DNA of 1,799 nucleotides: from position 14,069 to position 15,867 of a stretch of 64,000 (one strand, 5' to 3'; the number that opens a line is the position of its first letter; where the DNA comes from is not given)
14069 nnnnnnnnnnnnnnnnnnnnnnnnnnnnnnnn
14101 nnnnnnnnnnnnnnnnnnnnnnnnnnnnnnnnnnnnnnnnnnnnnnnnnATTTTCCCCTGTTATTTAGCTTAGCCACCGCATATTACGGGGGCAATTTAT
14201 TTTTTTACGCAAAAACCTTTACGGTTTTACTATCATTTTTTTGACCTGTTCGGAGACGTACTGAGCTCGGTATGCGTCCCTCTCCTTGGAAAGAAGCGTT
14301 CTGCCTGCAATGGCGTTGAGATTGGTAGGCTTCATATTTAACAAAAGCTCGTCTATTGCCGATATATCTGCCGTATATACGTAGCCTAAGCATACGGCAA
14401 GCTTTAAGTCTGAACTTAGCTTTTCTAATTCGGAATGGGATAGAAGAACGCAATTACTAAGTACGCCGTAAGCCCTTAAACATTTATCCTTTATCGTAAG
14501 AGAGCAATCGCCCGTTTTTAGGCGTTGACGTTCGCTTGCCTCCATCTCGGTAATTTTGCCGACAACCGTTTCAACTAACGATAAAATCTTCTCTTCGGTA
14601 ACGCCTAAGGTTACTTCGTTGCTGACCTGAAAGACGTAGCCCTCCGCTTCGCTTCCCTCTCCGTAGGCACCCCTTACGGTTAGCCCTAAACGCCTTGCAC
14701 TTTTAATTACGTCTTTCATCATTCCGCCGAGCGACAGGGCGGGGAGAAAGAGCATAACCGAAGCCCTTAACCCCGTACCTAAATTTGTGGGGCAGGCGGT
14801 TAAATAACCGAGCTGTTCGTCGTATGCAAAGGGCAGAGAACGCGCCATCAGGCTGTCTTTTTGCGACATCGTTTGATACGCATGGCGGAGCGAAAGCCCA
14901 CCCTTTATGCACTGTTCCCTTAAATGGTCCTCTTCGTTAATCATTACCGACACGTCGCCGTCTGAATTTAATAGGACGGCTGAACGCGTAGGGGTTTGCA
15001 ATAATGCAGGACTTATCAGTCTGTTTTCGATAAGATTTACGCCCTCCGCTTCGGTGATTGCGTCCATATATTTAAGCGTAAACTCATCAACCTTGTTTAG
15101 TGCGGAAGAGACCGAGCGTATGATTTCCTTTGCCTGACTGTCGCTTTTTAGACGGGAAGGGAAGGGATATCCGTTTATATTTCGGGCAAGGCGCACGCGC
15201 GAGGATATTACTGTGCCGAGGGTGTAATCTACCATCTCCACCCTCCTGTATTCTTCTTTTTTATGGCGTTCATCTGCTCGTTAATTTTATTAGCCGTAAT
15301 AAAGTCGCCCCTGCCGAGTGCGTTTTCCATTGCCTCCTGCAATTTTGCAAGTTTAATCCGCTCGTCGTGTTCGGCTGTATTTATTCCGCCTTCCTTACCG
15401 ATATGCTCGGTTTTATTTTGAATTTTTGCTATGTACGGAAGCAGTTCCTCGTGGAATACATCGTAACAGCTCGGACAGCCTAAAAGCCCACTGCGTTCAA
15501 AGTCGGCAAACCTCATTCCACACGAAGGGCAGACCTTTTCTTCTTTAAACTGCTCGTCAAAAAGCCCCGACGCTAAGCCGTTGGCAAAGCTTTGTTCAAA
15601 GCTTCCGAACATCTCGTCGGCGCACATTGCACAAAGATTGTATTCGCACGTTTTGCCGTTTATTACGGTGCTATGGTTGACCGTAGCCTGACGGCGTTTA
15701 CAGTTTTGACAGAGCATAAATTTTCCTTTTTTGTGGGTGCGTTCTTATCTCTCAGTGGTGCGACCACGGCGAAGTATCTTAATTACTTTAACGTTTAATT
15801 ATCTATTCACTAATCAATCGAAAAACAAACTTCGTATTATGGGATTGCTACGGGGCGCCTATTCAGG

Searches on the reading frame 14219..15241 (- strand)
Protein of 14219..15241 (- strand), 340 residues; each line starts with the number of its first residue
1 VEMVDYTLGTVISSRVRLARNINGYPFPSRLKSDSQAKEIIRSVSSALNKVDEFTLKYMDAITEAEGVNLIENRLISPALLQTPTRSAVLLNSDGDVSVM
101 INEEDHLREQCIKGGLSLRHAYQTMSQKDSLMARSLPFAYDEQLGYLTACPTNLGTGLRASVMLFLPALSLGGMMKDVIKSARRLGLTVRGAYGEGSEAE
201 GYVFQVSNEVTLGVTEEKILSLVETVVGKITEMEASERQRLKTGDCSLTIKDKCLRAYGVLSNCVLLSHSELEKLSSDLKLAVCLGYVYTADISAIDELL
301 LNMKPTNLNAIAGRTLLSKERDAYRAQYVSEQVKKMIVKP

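Call 68: search_protein_families(library=pfam, proteins=[window:14219-15241:-], max_evalue=0.0001)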
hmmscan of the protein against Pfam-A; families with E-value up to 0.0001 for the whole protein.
window:14219-15241:- (340 aa): 1 family
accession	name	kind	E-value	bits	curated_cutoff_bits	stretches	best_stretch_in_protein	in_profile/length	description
PF00217.24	ATP-gua_Ptrans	-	3.5e-61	206.6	22.4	1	39-235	4-201/203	ATP:guanido phosphotransferase, C-terminal catalytic domain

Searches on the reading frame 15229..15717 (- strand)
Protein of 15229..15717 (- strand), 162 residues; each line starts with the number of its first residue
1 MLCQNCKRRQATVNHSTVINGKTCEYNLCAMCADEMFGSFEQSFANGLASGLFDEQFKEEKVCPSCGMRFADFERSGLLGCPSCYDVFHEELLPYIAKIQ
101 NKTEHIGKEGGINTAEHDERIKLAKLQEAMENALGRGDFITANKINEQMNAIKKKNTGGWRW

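Call 68: search_protein_families(library=pfam, proteins=[window:15229-15717:-], max_evalue=0.0001)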
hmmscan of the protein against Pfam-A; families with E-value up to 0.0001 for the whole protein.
window:15229-15717:- (162 aa): 1 family
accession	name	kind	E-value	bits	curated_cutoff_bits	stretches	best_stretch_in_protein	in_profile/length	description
PF09538.15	FYDLN_acid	-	7.5e-05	23.8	23.9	0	61-132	10-81/105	Protein of unknown function (FYDLN_acid)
